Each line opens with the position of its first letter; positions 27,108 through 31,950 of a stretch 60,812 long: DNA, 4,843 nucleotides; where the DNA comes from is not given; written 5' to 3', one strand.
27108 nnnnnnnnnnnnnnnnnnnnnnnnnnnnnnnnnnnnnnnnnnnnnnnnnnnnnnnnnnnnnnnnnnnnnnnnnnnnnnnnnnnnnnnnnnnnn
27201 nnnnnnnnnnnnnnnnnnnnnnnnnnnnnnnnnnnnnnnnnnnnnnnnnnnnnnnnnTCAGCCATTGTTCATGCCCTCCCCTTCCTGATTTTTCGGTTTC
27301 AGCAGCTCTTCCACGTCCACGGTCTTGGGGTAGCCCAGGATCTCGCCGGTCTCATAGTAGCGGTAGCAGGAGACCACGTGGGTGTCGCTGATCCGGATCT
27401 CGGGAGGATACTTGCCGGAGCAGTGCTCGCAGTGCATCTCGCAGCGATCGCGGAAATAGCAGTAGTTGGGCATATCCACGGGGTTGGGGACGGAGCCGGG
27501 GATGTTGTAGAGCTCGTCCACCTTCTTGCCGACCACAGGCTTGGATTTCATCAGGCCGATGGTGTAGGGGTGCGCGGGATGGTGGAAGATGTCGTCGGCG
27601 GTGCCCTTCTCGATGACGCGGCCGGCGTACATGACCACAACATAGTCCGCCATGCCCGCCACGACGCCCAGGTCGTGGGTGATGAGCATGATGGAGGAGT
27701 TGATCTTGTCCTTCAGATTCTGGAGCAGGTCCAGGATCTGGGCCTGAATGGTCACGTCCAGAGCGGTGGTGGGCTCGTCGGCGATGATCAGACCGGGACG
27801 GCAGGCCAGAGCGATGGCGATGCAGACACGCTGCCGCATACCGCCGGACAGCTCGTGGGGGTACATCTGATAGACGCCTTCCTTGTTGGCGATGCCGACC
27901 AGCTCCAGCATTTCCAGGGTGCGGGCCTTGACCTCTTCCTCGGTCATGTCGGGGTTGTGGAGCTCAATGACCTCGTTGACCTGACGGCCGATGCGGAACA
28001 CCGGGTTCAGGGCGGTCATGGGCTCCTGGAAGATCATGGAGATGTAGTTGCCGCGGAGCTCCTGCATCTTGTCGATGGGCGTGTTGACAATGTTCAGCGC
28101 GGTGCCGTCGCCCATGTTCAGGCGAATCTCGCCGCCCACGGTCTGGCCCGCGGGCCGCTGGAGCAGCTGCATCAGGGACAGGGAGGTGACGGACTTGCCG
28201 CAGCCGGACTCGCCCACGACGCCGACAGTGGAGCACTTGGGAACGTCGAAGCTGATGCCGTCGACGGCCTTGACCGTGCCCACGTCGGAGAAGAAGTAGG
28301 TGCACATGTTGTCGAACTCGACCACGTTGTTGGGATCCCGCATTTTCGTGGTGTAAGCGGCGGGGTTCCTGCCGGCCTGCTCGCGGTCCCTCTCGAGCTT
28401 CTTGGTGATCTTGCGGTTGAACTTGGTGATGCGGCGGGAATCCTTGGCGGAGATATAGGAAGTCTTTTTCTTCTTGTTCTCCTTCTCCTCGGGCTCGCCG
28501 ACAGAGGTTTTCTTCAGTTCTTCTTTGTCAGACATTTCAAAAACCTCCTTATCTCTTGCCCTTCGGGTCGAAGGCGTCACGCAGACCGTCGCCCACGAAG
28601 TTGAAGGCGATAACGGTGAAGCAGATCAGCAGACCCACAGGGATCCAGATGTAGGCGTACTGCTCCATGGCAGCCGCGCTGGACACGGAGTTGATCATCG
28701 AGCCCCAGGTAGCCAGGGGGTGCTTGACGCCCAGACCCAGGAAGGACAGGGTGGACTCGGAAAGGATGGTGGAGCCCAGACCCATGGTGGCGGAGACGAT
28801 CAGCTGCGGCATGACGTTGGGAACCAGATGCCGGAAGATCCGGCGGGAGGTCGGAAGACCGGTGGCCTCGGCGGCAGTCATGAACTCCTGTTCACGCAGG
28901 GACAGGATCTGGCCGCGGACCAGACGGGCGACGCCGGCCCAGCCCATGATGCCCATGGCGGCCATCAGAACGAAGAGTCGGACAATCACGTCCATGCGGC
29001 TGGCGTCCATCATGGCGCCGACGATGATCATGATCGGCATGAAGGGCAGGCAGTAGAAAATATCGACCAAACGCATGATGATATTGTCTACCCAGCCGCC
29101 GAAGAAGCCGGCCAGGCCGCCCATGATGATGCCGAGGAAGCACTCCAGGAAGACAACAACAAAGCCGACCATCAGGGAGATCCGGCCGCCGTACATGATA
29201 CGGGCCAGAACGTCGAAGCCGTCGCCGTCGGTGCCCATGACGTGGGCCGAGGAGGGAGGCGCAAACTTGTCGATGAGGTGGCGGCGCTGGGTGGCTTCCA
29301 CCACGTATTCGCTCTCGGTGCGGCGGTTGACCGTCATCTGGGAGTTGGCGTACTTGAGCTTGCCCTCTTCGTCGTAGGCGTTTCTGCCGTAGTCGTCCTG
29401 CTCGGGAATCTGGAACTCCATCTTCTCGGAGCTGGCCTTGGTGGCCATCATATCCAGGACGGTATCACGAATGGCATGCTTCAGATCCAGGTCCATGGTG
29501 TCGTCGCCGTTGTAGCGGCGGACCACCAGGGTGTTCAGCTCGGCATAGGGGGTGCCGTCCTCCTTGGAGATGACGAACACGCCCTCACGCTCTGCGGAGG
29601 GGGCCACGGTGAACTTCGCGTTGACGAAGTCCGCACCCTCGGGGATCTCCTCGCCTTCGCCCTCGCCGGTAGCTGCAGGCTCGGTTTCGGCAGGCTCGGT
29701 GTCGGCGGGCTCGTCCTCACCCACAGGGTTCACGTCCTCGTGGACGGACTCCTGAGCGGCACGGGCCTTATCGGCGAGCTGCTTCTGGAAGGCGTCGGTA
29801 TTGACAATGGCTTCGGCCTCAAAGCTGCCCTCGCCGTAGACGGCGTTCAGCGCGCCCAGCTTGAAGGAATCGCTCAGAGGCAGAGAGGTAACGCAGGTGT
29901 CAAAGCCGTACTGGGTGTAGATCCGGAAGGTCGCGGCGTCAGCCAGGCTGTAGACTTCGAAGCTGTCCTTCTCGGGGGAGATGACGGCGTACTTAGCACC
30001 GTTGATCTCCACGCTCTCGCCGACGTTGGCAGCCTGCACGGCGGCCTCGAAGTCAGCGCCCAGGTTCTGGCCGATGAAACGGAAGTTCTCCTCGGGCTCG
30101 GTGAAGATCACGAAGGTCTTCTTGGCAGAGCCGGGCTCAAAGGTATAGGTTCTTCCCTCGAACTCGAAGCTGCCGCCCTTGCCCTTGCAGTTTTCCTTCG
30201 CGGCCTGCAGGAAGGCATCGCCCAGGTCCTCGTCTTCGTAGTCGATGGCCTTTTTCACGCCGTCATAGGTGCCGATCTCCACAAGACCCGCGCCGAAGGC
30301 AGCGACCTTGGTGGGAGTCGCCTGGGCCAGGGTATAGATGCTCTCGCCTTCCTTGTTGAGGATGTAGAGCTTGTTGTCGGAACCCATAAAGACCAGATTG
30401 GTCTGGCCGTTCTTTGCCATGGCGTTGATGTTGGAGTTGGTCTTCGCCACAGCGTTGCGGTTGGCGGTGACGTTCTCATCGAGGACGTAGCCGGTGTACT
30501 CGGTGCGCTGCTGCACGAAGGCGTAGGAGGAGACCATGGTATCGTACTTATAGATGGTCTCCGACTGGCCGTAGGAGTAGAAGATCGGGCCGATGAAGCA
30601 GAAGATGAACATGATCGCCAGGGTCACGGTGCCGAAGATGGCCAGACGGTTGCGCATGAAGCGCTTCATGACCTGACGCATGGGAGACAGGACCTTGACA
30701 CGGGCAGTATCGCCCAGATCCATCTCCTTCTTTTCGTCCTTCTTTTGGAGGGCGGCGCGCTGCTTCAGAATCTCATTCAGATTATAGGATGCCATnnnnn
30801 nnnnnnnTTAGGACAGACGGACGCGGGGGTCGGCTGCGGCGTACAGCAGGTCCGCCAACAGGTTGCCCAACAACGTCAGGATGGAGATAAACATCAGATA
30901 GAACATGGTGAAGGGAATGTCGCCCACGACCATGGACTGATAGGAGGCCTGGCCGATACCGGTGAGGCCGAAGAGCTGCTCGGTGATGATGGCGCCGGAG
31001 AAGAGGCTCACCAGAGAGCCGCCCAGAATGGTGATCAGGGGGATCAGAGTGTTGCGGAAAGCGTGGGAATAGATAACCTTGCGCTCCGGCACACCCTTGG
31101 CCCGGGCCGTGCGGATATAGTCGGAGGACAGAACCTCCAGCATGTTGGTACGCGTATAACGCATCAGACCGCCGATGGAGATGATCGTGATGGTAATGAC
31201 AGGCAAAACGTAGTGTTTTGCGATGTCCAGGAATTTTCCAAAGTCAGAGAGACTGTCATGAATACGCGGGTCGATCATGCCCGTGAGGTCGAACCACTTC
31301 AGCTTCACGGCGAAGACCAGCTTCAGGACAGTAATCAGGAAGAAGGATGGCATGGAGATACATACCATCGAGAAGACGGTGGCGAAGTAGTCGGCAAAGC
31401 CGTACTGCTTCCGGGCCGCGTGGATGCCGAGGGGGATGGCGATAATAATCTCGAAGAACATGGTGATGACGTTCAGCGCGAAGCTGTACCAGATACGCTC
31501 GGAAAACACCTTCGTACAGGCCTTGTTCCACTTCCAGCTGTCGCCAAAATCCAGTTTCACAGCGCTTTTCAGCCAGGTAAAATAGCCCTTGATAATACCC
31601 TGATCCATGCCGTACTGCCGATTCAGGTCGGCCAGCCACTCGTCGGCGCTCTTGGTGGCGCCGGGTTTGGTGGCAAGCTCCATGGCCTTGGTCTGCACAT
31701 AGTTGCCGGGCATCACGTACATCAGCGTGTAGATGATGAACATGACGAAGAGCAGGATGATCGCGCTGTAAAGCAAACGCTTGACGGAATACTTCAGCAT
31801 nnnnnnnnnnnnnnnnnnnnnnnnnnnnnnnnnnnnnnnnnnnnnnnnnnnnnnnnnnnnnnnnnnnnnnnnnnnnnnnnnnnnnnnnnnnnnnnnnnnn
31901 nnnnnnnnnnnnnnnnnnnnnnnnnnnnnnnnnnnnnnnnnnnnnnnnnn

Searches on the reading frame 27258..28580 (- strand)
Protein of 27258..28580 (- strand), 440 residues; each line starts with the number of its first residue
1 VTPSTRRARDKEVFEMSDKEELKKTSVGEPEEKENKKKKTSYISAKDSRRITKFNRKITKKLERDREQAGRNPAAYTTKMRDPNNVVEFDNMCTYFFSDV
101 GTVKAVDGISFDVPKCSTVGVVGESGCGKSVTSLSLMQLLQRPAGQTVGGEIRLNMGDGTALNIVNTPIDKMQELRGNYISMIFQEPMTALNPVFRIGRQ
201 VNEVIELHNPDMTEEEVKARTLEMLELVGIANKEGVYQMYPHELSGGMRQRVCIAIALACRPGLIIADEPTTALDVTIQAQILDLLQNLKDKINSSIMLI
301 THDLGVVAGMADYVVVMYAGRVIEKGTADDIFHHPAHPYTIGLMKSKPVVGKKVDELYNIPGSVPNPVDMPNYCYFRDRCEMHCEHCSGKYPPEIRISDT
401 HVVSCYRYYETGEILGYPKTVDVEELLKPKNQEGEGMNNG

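Call 82: search_protein_families(library=pfam, proteins=[window:27258-28580:-], max_evalue=0.00001)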
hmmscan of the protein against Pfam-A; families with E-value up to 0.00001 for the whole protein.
window:27258-28580:- (440 aa): 3 families
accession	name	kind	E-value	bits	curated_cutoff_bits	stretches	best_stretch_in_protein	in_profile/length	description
PF00005.33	ABC_tran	-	3.7e-23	83.1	25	1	107-272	2-137/137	ABC transporter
PF08352.17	oligo_HPY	-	1.5e-18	67.3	27.1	1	323-387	1-65/65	Oligopeptide/dipeptide transporter, C-terminal region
PF13304.12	AAA_21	-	6.3e-06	26.9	27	1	227-307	221-303/304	AAA domain, putative AbiEii toxin, Type IV TA system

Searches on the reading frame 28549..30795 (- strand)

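Call 82: search_protein_families(library=pfam, proteins=[window:28549-30795:-], max_evalue=0.00001)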
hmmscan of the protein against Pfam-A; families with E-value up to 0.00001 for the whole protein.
window:28549-30795:- (748 aa): 2 families
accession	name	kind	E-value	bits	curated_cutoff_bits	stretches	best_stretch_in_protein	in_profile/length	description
PF00528.27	BPD_transp_1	-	7.9e-30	104.4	26.4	1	555-745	1-181/184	Binding-protein-dependent transport system inner membrane component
PF12911.12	OppC_N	-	1.6e-11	44.3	23.9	1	37-83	1-47/53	N-terminal TM domain of oligopeptide transport permease C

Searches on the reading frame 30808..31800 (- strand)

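Call 83: search_protein_families(library=pfam, proteins=[window:30808-31800:-], max_evalue=0.00001)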
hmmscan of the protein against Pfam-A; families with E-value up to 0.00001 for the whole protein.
window:30808-31800:- (330 aa): 2 families
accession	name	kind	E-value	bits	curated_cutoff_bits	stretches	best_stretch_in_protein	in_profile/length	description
PF00528.27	BPD_transp_1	-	1.1e-37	130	26.4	1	121-328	1-183/184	Binding-protein-dependent transport system inner membrane component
PF19300.4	BPD_transp_1_N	-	1.2e-06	29.1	23.8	1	1-81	1-73/114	Binding-prot-dependent transport system membrane comp, N-term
